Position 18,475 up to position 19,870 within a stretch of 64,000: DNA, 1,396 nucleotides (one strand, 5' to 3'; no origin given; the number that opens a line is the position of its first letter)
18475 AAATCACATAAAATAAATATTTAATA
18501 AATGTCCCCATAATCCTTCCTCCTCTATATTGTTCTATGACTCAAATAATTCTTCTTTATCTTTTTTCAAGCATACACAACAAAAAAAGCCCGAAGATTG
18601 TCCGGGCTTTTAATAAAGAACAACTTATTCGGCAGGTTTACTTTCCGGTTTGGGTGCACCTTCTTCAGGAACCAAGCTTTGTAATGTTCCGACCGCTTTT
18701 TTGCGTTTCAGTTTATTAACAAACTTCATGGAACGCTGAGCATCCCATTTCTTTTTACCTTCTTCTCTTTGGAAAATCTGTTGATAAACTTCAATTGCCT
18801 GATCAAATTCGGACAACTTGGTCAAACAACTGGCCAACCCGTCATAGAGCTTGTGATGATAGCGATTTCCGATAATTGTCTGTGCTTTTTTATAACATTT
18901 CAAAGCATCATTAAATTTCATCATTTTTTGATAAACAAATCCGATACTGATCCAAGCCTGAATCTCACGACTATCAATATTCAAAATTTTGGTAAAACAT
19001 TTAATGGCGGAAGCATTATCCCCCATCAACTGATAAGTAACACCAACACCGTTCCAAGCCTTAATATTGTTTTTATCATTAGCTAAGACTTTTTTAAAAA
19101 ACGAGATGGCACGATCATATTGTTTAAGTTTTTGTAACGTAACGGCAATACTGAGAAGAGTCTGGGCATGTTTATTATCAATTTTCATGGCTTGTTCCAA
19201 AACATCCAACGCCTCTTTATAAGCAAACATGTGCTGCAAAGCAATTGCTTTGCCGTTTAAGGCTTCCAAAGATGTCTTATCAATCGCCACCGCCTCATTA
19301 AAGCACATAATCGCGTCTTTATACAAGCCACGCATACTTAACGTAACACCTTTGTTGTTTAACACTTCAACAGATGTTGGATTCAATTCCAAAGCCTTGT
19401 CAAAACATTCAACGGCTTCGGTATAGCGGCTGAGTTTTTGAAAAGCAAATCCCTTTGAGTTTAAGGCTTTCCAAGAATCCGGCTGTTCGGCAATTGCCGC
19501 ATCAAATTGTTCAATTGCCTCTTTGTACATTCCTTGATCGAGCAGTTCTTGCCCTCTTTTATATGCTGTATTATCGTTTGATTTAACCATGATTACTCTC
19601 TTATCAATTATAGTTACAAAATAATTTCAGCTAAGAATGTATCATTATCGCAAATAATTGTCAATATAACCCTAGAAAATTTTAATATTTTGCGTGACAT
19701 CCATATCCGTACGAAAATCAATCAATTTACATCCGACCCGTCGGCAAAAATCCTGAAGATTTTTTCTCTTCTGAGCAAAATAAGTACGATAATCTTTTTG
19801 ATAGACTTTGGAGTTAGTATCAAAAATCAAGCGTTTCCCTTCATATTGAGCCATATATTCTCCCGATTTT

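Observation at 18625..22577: Bat-like MoxR-DUF58 module flanked by two TPR proteins but lacking the usual vWA partners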

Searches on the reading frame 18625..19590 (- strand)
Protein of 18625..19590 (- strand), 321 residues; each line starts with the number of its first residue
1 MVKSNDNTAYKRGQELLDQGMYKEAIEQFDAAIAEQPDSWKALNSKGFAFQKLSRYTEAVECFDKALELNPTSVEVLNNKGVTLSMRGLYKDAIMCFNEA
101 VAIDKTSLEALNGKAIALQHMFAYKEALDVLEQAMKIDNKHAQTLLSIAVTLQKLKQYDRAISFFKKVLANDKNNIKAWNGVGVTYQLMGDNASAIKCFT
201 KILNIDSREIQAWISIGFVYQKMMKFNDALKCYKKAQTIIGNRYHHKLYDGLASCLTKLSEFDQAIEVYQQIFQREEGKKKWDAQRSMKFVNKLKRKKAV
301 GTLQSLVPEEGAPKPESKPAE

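Call 3: search_protein_families(library=pfam, proteins=[window:18625-19590:-], max_evalue=0.01)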
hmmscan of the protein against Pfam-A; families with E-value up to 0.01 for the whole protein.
window:18625-19590:- (321 aa): 33 families (the best 25 are shown)
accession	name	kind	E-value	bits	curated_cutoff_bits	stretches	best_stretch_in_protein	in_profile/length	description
PF00515.34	TPR_1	-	4.5e-56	185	27.8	6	41-72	2-33/34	Tetratricopeptide repeat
PF07719.23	TPR_2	-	9.1e-45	147.5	27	4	41-72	2-33/34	Tetratricopeptide repeat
PF13424.12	TPR_12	-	3.1e-35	120.7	30.1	3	42-105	5-76/77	Tetratricopeptide repeat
PF13181.12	TPR_8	-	5.5e-34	113.9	25.7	3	42-72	3-33/34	Tetratricopeptide repeat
PF13414.12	TPR_11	-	1.6e-33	114.5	26.8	2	54-84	8-38/42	TPR repeat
PF13431.12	TPR_17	-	4e-31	105.1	24.4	2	62-94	1-33/34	Tetratricopeptide repeat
PF14559.12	TPR_19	-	1.4e-25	89.8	25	4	123-179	6-62/68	Tetratricopeptide repeat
PF13428.12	TPR_14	-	1.2e-22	78.5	23.5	1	10-43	5-38/44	Tetratricopeptide repeat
PF12895.13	ANAPC3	-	1.1e-19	70.9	27.2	2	86-167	1-81/82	Anaphase-promoting complex, cyclosome, subunit 3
PF13176.12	TPR_7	-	4e-19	67.5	27.9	0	144-174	1-33/36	Tetratricopeptide repeat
PF13374.12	TPR_10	-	6.4e-19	67.8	27.5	0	142-170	2-30/42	Tetratricopeptide repeat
PF13432.12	TPR_16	-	2.1e-17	63.7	32.7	2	10-47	1-38/65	Tetratricopeptide repeat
PF13174.12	TPR_6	-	8e-14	51.7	26.3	0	144-172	2-30/33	Tetratricopeptide repeat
PF25063.1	ARM_TT21_C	-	2.6e-12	47.5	35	1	124-276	37-194/209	Tetratricopeptide repeat protein 21 C-terminal ARM domain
PF23914.1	TPR_CcmH_CycH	-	6.4e-12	46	42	1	124-204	66-149/158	Cytochrome c-type biogenesis protein H TPR domain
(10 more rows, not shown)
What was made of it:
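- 18625..19590 (-): TPR321: soluble classical TPR protein with a conserved basic C-terminal motif; a neighbour with its own promoter whose membership of the module is unproven. Pfam TPR_1 4.5e-56 (call 3).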

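Call 4: search_protein_families(library=ncbifam, proteins=[window:18625-19590:-], max_evalue=0.01)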
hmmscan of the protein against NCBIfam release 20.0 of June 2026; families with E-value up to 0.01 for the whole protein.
window:18625-19590:- (321 aa): 39 families (the best 25 are shown)
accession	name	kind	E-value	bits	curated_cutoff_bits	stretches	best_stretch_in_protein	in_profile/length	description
NF040959.1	MamA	equivalog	1.4e-37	129.2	200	2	78-238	41-201/204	magnetosome protein MamA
TIGR02552.1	LcrH_SycD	equivalog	1.3e-27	96.1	104.8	4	132-246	8-122/136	SycD/LcrH family type III secretion system chaperone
TIGR02917.1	PEP_TPR_lipo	equivalog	2.1e-27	95.4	312.2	1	16-275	441-698/899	XrtA/PEP-CTERM system TPR-repeat protein PrsT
TIGR02521.1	type_IV_pilW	equivalog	8.8e-25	87.6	154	3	12-167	37-194/234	type IV pilus biogenesis/stability protein PilW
NF011886.0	PRK15359.1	equivalog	7.1e-16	58.3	146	2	5-105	23-123/144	type III secretion system chaperone protein SscB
NF033762.1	social_mot_Tgl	equivalog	1.2e-14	54.3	225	3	9-101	34-127/252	social motility TPR repeat lipoprotein Tgl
NF008391.2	PRK11189.1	equivalog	2.4e-14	53.5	250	2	9-93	68-152/297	lipoprotein NlpI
NF053607.1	CHU_0125_OmpA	equivalog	1.3e-13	50.3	620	2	7-111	20-122/639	CHU_0125 family OmpA-like outer membrane integrity protein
NF002725.1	PRK02603.1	equivalog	3.5e-13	49.9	143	2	10-89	39-121/173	photosystem I assembly protein Ycf3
TIGR00990.1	3a0801s09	subfamily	3.6e-12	45.7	757.25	2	123-276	346-497/615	mitochondrial import receptor subunit TOM70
NF033920.0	C39_PA2778_fam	equivalog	8.7e-12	45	150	3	9-103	159-253/255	PA2778 family cysteine peptidase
NF047371.1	FlcA_CTERM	equivalog_domain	1.9e-11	43.1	300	3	75-185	123-234/646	periplasmic flagellar collar protein FlcA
NF040561.1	PrimPol_Msp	equivalog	2.5e-11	42.8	200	1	125-194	8-76/515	CRISPR-associated primase-polymerase type A1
TIGR03939.1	PGA_TPR_OMP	equivalog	4e-11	41.9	366.65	1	125-238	70-182/800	poly-beta-1,6 N-acetyl-D-glucosamine export porin PgaA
NF008757.0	PRK11788.1-5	equivalog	1.6e-10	40.7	363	2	191-300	195-302/388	lipopolysaccharide assembly protein LapB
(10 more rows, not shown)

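Call 18: find_homologous_proteins(query=window:18625-19590:-, max_evalue=1e-10)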
Query window:18625-19590:- (321 aa): 25 proteins with E <= 1e-10 among 1708 candidates.
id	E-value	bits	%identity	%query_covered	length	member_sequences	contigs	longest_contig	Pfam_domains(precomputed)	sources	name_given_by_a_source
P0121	7.3e-175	599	88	95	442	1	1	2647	PF13414.13,PF12569.15,PF17004.12,PF13374.13,PF24575.2,PF25068.3,PF00515.35,PF04212.25,PF13424.13,PF13429.13,PF07719.24,PF13174.13,PF25063.1,PF14853.13,PF13431.13,PF23914.2,PF25062.2,PF13176.13,PF13428.13,PF04733.21,PF25064.2,PF14559.13,PF13371.13,PF12895.14,PF21033.5,PF13432.13,PF13181.13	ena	-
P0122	2.9e-165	567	85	98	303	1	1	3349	PF25063.1,PF14853.13,PF13431.13,PF23914.2,PF13414.13,PF13176.13,PF12569.15,PF13428.13,PF04733.21,PF13374.13,PF14559.13,PF25068.3,PF13371.13,PF00515.35,PF04212.25,PF12895.14,PF13424.13,PF21033.5,PF13432.13,PF13181.13,PF07719.24,PF13174.13,PF20308.5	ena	-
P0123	1.9e-128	446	85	73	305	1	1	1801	PF25063.1,PF13431.13,PF23914.2,PF13414.13,PF13176.13,PF17004.12,PF13428.13,PF04733.21,PF13374.13,PF14559.13,PF00515.35,PF12895.14,PF13424.13,PF21033.5,PF13181.13,PF07719.24,PF13174.13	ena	-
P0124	5.4e-124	432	90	68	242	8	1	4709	PF25063.1,PF13431.13,PF23914.2,PF13414.13,PF13176.13,PF17004.12,PF13428.13,PF04733.21,PF13374.13,PF14559.13,PF25068.3,PF00515.35,PF22860.3,PF12895.14,PF13424.13,PF21033.5,PF13181.13,PF07719.24,PF13174.13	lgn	-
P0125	6.8e-117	408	85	69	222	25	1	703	PF25063.1,PF13431.13,PF23914.2,PF13414.13,PF13176.13,PF17004.12,PF13428.13,PF04733.21,PF13374.13,PF14559.13,PF25068.3,PF00515.35,PF22860.3,PF12895.14,PF13424.13,PF21033.5,PF13181.13,PF07719.24,PF13174.13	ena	-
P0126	2.3e-110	387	92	60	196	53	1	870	PF25063.1,PF13431.13,PF23914.2,PF13414.13,PF13176.13,PF13428.13,PF13374.13,PF14559.13,PF25068.3,PF00515.35,PF22860.3,PF12895.14,PF13424.13,PF21033.5,PF13181.13,PF07719.24,PF13174.13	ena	-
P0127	1.1e-107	378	90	59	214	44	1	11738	PF25063.1,PF13431.13,PF23914.2,PF13414.13,PF13176.13,PF13428.13,PF13374.13,PF14559.13,PF25068.3,PF00515.35,PF22860.3,PF12895.14,PF13424.13,PF21033.5,PF13181.13,PF07719.24,PF13174.13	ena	-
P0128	1.9e-106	374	78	65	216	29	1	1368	PF25063.1,PF13431.13,PF23914.2,PF13414.13,PF13176.13,PF13428.13,PF13374.13,PF14559.13,PF13371.13,PF00515.35,PF22860.3,PF12895.14,PF13424.13,PF21033.5,PF13432.13,PF13181.13,PF07719.24,PF13174.13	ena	-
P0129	3.6e-106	373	81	63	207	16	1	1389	PF25063.1,PF13431.13,PF23914.2,PF13414.13,PF13176.13,PF17004.12,PF13428.13,PF04733.21,PF13374.13,PF14559.13,PF25068.3,PF00515.35,PF22860.3,PF12895.14,PF13424.13,PF21033.5,PF13429.13,PF13181.13,PF07719.24,PF13174.13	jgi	jgi:tetratricopeptide (TPR) repeat protein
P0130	1.8e-103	364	85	60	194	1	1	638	PF25063.1,PF13431.13,PF23914.2,PF13414.13,PF13176.13,PF13428.13,PF13374.13,PF14559.13,PF25068.3,PF00515.35,PF22860.3,PF12895.14,PF13424.13,PF21033.5,PF13181.13,PF07719.24,PF13174.13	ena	-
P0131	1.3e-95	339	80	60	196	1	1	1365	PF25063.1,PF13431.13,PF23914.2,PF13414.13,PF13176.13,PF13428.13,PF13374.13,PF14559.13,PF25068.3,PF00515.35,PF22860.3,PF12895.14,PF13424.13,PF21033.5,PF13181.13,PF07719.24,PF13174.13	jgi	-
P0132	6.6e-94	333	80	58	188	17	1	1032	PF25063.1,PF13431.13,PF13414.13,PF13176.13,PF13428.13,PF13374.13,PF14559.13,PF00515.35,PF22860.3,PF12895.14,PF13424.13,PF21033.5,PF13181.13,PF07719.24,PF13174.13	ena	-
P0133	2.5e-90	321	78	58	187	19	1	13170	PF25063.1,PF13431.13,PF13414.13,PF13176.13,PF13428.13,PF13374.13,PF14559.13,PF00515.35,PF12895.14,PF13424.13,PF21033.5,PF13181.13,PF07719.24,PF13174.13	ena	-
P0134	1.7e-79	286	96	42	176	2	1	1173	PF25063.1,PF13431.13,PF23914.2,PF13414.13,PF13176.13,PF14559.13,PF00515.35,PF12895.14,PF13424.13,PF13181.13,PF07719.24,PF13174.13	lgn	-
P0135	5.1e-73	264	45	90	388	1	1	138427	PF25063.1,PF13431.13,PF23914.2,PF25062.2,PF13414.13,PF13176.13,PF12569.15,PF17004.12,PF13428.13,PF04733.21,PF13374.13,PF14559.13,PF13371.13,PF00515.35,PF12895.14,PF13424.13,PF21033.5,PF13432.13,PF13181.13,PF07719.24,PF13174.13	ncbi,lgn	-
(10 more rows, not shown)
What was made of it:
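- Tried and rejected: The word-index search returned mostly fragments plus one 45% homologue (call 18).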

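Call 19: find_encoding_contigs(protein=P0135, flank=8000, max_places=3)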
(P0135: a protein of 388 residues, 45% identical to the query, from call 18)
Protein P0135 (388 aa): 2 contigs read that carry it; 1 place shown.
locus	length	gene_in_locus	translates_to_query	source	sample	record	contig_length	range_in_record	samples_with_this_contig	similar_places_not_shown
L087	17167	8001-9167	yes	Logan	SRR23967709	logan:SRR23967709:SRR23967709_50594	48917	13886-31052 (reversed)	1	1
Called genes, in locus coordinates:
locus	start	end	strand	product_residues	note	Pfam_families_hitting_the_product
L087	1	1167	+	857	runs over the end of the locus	PF02415:Chlam_PMP (faint), PF03797:Autotransporter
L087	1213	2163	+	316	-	PF01636:APH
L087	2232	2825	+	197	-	PF06445:GyrI-like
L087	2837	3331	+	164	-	PF05656:DUF805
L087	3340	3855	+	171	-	PF05656:DUF805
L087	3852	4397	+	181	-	PF05656:DUF805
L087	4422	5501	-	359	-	PF03033:Glyco_transf_28, PF04101:Glyco_tran_28_C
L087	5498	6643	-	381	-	PF01098:FTSW_RODA_SPOVE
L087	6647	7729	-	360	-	PF00953:Glycos_transf_4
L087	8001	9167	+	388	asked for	PF12569:NatA_aux_su (faint), PF04733:Coatomer_E (faint), PF25062:ARM_TT21_N (faint), PF14559:TPR_19 (faint), PF00515:TPR_1 (weak), PF07719:TPR_2 (weak), PF13414:TPR_11, PF13424:TPR_12 (weak), +13 more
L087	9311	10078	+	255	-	-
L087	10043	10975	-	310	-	PF02606:LpxK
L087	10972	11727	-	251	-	PF04028:DUF374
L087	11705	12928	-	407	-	PF00924:MS_channel_2nd, PF21082:MS_channel_3rd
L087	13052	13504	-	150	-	-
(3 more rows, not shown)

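Call 60: search_protein_representatives(protein=window:18625-19590:-)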
Query: 321 residues. Proteins with E-value up to 0.001 (for the whole library): 225233; up to 1e-10: 63240; up to 1e-30: 3959. The best 150 are listed.
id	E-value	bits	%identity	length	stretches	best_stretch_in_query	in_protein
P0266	1.0e-123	429.2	26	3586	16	5-234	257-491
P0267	5.0e-123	426.9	37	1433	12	7-117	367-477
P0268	1.5e-115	402.4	33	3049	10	8-170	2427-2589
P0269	3.7e-104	365.0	33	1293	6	21-238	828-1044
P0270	4.1e-104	364.8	31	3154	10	10-213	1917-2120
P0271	1.8e-103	362.7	34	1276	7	8-184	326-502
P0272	7.8e-103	360.6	39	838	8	10-105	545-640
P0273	1.3e-101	356.6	31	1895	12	53-272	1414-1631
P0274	7.2e-100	350.9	28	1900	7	10-241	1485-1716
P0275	4.6e-99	348.3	31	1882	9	7-162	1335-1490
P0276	1.1e-98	347.0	37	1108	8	10-120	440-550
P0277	4.1e-97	341.9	29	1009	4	10-275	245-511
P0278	5.3e-97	341.5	31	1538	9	12-206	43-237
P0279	7.2e-97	341.1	27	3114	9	13-210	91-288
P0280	3.1e-96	339.0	35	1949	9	6-169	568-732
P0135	1.6e-73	264.4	45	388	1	9-299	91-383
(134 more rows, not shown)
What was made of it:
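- Tried and rejected: The exhaustive HMMER search was swamped by giant multi-TPR proteins (call 60).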

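Call 71: search_protein_families(library=padloc, proteins=[window:18625-19590:-], max_evalue=0.001)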
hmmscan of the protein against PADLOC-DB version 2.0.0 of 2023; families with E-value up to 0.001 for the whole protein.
window:18625-19590:- (321 aa): 6 families
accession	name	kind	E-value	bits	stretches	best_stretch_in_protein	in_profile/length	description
PDLC01171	TPR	-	9.1e-12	42.7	1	13-216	78-291/504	TPR repeats containing protein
PDLC01170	TPR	-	1e-06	26.3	0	253-285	11-42/368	TPR repeats containing protein fused to cold shock-like domain (OB-fold)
PDLC01172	TPR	-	3.2e-06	24.2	1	120-274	270-429/448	TPR repeats containing protein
PDLC01092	C3a198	-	6.1e-05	20.1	0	126-224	220-318/523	TPR protein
PDLC04781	PDC-M71B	-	0.00022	18.1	0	18-107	326-416/515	-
PDLC01169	TPR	-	0.00034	18.1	0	174-241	107-180/252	TPR repeats containing protein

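Call 72: list_cluster_members(proteins=[window:18625-19590:-, window:21630-22577:-, window:20653-21627:-, window:19672-20625:-])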
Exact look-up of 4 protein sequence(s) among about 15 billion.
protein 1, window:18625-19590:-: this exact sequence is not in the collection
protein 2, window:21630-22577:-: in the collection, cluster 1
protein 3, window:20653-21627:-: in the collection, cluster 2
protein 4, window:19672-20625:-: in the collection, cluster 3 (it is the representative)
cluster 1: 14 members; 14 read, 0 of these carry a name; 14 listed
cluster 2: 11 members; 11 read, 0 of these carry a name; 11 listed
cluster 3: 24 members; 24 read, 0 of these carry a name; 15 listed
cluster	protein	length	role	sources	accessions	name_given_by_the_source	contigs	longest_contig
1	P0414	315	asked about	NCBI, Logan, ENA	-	-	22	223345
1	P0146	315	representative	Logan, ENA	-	-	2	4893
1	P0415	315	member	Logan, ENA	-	-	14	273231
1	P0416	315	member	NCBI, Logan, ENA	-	-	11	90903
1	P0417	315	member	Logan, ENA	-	-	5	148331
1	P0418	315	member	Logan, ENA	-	-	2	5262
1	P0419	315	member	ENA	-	-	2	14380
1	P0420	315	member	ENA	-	-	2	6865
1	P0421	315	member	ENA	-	-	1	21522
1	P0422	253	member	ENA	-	-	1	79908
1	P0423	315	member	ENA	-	-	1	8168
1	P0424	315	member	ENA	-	-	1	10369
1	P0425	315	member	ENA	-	-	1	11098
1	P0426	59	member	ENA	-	-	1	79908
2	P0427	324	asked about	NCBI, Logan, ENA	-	-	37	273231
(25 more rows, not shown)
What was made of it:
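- Tried and rejected: The exact TPR321 sequence is missing from the 15-billion-protein collection although its neighbours are present (call 72).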

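Call 76: find_related_loci(query=A3, collection=viral_contigs, flank=6000)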
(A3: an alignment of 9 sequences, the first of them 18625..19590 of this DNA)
Query A3 (321 aa) in viral_contigs; peptide patterns used: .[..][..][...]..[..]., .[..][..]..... (x = any residue, [..] = any of these).
68 stretches matched a pattern, but none encodes a relative of the query by tblastn (E <= 1e-3).
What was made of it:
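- Tried and rejected: The viral-contig scan found nothing (call 76).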

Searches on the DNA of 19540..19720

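Call 62: search_rna_families(source=window, start=19540, end=19720, threshold=evalue, max_evalue=1)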
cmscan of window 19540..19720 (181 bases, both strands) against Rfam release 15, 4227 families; matches with E-value up to 1: 1.
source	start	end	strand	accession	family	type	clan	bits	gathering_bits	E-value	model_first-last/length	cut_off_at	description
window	19562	19653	-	RF01420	snoR113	Gene; snRNA; snoRNA; CD-box;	-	17.9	47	0.13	1-103/103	no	Small nucleolar RNA snoR113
